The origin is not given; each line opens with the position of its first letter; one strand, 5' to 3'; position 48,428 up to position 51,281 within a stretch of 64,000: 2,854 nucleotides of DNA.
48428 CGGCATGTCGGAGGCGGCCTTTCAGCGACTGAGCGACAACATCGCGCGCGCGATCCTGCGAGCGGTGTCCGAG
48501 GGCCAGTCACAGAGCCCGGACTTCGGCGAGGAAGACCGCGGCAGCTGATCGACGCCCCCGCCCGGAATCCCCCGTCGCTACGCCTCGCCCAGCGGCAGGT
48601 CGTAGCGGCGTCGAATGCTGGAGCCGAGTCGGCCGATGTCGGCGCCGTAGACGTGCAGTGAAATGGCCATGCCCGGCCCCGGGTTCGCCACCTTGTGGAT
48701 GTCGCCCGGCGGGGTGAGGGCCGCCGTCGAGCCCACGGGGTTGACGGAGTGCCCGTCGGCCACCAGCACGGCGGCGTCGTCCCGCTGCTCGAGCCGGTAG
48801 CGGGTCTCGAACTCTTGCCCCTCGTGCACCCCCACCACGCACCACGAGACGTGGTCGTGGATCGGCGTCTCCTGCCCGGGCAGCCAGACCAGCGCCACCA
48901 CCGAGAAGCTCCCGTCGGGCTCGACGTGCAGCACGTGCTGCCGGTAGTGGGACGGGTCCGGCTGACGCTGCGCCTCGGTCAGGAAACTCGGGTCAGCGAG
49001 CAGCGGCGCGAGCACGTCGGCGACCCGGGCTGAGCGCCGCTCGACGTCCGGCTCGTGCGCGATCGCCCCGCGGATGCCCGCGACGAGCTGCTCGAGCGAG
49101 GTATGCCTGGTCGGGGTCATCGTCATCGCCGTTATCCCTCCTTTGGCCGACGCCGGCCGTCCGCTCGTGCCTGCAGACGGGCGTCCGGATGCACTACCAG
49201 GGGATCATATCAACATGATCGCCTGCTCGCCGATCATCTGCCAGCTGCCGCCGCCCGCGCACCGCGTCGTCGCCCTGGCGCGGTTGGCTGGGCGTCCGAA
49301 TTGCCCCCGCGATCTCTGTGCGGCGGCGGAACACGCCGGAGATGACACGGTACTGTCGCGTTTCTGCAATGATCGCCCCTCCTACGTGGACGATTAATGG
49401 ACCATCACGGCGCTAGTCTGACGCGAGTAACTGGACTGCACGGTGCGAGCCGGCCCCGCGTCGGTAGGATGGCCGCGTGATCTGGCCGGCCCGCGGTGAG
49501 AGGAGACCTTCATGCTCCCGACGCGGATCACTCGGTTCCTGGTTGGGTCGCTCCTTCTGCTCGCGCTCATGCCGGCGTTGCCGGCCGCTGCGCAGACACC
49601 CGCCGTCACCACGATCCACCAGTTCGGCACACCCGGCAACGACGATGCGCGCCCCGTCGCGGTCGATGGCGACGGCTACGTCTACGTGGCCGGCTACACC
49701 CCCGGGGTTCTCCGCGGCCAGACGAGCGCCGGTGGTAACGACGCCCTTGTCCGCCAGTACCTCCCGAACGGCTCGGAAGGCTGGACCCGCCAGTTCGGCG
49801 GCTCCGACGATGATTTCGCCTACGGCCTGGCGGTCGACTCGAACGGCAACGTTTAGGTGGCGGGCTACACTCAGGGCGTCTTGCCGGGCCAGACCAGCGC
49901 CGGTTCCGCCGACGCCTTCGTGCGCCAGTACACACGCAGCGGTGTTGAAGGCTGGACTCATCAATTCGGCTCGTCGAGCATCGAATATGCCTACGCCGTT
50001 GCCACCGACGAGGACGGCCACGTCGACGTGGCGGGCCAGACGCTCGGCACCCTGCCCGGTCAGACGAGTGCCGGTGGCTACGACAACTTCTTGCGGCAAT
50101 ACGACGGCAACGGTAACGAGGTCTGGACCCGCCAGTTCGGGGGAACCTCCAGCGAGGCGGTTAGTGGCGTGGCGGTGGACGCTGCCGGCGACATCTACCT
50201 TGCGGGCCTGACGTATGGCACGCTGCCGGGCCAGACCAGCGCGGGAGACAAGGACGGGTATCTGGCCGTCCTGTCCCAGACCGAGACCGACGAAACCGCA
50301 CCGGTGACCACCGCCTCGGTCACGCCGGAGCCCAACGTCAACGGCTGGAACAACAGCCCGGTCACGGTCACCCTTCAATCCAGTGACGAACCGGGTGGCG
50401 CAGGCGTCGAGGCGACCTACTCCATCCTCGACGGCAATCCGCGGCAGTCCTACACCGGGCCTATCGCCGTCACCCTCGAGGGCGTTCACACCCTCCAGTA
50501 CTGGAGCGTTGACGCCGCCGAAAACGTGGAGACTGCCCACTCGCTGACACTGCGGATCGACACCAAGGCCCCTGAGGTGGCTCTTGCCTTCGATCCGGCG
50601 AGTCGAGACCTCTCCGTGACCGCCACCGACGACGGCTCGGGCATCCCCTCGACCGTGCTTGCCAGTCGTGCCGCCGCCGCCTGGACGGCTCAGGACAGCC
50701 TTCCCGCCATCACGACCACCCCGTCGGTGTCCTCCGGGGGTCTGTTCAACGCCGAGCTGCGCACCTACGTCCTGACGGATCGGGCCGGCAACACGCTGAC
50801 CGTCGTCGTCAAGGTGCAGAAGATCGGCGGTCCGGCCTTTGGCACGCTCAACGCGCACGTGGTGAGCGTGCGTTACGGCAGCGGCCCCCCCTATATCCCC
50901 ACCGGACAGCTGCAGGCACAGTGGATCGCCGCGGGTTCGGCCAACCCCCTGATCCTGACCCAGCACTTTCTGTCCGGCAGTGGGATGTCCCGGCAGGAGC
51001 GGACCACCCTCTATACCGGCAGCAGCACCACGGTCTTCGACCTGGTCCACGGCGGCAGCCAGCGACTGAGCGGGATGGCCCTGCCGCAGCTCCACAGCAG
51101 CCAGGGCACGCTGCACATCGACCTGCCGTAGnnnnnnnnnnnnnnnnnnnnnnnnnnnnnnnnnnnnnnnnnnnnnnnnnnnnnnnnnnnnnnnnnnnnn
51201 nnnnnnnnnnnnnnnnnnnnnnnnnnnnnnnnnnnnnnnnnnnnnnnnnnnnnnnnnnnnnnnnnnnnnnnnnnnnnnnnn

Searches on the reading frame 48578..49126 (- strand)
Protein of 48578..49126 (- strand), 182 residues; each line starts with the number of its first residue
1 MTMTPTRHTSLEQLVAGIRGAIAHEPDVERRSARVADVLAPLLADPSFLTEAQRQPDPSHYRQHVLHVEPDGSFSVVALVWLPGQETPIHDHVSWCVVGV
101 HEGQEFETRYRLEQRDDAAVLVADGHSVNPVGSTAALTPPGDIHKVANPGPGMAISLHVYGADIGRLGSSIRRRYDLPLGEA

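Call 4: search_protein_families(library=pfam, proteins=[window:48578-49126:-], max_evalue=0.01)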
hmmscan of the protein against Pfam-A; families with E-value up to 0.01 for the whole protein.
window:48578-49126:- (182 aa): 1 family
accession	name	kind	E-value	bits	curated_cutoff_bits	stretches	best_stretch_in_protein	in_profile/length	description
PF05995.18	CDO_I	-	6.3e-07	29.5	23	1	57-160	54-157/170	Cysteine dioxygenase type I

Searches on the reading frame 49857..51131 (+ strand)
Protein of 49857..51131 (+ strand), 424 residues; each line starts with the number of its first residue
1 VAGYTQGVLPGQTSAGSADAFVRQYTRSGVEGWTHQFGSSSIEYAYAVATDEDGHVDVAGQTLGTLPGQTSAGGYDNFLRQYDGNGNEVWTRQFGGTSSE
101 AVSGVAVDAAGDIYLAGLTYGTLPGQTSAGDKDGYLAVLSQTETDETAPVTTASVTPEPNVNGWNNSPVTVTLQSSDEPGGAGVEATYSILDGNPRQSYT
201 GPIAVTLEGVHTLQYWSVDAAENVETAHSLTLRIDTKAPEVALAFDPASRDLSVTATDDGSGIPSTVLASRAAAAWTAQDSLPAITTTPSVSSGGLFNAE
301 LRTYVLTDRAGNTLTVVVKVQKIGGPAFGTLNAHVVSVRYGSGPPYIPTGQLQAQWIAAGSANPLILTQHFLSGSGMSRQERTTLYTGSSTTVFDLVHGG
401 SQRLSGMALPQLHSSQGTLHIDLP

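Call 4: search_protein_families(library=pfam, proteins=[window:49857-51131:+], max_evalue=0.01)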
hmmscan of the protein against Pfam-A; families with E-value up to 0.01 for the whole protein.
window:49857-51131:+ (424 aa): 1 family
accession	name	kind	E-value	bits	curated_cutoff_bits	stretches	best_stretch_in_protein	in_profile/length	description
PF06739.17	SBBP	-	2.4e-09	37.4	20.5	1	89-121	1-34/38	Beta-propeller repeat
